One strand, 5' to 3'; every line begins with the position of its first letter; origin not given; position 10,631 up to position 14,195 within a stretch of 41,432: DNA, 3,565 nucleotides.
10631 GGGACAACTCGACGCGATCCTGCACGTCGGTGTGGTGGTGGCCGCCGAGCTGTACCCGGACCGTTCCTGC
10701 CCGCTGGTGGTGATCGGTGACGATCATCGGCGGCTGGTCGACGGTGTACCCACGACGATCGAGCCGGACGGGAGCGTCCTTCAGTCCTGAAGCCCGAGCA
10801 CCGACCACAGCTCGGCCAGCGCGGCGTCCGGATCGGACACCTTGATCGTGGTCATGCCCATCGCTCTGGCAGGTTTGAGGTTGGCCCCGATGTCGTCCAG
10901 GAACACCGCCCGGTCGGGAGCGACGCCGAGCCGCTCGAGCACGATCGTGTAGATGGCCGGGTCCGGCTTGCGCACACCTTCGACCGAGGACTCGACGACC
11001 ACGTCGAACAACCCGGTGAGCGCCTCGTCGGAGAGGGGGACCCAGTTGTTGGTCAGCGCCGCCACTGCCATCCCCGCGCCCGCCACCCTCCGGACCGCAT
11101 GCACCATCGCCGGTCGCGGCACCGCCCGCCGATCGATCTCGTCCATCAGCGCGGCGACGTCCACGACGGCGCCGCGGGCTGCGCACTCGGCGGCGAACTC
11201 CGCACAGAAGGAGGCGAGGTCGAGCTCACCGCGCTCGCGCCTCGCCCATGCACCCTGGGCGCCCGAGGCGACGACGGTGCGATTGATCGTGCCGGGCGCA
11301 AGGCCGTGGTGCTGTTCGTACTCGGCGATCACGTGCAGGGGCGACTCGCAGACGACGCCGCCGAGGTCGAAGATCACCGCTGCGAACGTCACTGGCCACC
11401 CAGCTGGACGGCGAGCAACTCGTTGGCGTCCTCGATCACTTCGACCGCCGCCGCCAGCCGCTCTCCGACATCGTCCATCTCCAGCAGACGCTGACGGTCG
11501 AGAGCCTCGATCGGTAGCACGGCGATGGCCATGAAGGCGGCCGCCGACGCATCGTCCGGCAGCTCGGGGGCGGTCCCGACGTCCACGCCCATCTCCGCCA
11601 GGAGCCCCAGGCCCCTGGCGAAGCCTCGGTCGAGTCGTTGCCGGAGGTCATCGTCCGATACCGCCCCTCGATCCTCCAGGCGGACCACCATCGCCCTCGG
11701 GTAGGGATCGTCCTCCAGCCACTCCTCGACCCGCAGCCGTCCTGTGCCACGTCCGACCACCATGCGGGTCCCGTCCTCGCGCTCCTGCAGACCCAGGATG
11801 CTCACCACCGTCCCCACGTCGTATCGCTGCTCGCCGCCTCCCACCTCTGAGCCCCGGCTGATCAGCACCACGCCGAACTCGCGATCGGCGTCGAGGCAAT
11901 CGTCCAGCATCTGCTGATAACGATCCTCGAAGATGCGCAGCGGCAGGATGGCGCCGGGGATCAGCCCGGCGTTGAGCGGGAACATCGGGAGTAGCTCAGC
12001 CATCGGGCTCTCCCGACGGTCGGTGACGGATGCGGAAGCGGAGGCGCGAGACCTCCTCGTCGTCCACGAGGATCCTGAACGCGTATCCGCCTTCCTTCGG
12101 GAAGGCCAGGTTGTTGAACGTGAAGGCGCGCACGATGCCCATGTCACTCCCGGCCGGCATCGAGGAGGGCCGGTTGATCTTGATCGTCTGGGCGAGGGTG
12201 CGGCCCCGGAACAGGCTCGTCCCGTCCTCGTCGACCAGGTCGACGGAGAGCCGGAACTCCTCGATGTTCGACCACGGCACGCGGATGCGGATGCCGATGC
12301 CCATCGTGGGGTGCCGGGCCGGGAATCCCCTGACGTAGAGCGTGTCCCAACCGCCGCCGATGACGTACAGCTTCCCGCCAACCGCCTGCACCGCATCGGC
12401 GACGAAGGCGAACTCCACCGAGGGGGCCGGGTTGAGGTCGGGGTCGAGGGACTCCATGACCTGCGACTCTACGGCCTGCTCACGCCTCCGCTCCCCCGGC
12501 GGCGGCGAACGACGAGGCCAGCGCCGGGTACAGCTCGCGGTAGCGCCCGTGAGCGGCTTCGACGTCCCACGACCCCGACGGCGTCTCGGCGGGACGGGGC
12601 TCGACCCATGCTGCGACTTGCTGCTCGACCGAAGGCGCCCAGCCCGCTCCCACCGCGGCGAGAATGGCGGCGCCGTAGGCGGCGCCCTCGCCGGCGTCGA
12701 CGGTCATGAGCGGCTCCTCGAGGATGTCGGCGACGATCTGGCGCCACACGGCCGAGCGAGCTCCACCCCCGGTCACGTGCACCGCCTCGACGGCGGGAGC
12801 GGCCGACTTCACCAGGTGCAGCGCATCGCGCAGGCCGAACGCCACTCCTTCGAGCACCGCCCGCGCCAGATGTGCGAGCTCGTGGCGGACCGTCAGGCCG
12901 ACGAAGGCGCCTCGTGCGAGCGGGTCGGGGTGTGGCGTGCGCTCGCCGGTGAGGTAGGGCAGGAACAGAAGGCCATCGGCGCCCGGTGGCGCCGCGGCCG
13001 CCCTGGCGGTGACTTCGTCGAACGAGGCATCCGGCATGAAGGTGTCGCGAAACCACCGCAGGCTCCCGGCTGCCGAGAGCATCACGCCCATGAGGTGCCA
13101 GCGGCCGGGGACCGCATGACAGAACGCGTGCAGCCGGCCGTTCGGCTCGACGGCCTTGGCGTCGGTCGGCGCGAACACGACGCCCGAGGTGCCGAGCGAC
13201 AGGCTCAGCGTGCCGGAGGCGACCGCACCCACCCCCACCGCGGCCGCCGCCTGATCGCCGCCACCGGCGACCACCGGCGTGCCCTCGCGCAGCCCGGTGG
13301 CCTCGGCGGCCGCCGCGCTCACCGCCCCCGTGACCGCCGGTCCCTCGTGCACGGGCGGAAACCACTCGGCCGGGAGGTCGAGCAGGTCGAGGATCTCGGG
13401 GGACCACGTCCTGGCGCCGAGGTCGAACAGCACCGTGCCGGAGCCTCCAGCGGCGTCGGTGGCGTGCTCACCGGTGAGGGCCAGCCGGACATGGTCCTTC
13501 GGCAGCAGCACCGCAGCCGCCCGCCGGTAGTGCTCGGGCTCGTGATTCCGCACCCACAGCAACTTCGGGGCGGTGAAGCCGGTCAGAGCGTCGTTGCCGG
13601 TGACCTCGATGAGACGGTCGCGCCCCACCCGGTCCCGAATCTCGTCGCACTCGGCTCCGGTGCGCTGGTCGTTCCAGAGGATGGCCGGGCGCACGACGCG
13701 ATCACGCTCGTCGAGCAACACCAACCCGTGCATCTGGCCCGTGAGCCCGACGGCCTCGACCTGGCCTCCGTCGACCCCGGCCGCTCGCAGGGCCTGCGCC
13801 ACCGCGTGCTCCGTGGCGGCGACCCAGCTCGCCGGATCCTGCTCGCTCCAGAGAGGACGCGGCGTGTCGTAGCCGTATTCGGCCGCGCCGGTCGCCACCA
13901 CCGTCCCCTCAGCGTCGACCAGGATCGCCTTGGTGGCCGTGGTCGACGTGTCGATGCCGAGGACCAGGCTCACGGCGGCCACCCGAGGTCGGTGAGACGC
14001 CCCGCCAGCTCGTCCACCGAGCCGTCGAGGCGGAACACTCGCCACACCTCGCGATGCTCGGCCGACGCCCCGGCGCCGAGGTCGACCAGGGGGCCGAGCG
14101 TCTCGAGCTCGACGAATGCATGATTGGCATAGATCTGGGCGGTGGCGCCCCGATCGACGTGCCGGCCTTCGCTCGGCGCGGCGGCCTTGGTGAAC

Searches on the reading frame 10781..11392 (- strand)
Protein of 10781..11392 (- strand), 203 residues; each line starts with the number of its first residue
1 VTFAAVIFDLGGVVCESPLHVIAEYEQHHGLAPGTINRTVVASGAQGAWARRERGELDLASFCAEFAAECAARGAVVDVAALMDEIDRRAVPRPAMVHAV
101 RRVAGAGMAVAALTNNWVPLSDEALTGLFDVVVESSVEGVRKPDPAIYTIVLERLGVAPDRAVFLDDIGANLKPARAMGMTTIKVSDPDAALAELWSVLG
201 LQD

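Call 24: search_protein_families(library=pfam, proteins=[window:10781-11392:-], max_evalue=0.00001)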
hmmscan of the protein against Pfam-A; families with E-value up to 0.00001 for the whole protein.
window:10781-11392:- (203 aa): 2 families
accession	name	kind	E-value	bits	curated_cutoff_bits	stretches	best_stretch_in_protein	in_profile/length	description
PF00702.32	Hydrolase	-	3.2e-14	54.2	26.4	1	4-179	2-191/191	haloacid dehalogenase-like hydrolase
PF13419.12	HAD_2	-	3.1e-07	31.1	23.8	1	123-185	116-178/178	Haloacid dehalogenase-like hydrolase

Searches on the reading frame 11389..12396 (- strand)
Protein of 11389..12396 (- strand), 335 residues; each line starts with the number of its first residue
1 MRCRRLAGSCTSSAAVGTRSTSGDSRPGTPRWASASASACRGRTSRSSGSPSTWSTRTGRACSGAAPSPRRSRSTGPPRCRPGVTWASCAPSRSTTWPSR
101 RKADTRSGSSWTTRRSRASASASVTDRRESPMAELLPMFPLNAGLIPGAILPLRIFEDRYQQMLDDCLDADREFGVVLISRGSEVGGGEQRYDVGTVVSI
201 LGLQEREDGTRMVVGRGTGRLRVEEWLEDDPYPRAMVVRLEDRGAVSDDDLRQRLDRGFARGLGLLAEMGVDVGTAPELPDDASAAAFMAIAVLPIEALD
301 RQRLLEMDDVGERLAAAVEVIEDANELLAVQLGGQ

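Call 24: search_protein_families(library=pfam, proteins=[window:11389-12396:-], max_evalue=0.00001)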
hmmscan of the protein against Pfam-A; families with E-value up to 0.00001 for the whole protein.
window:11389-12396:- (335 aa): 1 family
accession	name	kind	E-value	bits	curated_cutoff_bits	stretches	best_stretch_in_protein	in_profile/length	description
PF02190.22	LON_substr_bdg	-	1e-32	114.2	28.7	1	136-321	2-198/200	ATP-dependent protease La (LON) substrate-binding domain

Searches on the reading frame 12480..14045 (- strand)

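Call 24: search_protein_families(library=pfam, proteins=[window:12480-14045:-], max_evalue=0.00001)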
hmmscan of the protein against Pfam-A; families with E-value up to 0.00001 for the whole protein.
window:12480-14045:- (521 aa): 2 families
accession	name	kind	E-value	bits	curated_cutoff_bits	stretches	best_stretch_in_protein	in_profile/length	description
PF00370.27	FGGY_N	-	6.9e-70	235.9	28.8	1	28-271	2-245/245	FGGY family of carbohydrate kinases, N-terminal domain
PF02782.22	FGGY_C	-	1.8e-38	132.8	27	1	281-466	2-197/198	FGGY family of carbohydrate kinases, C-terminal domain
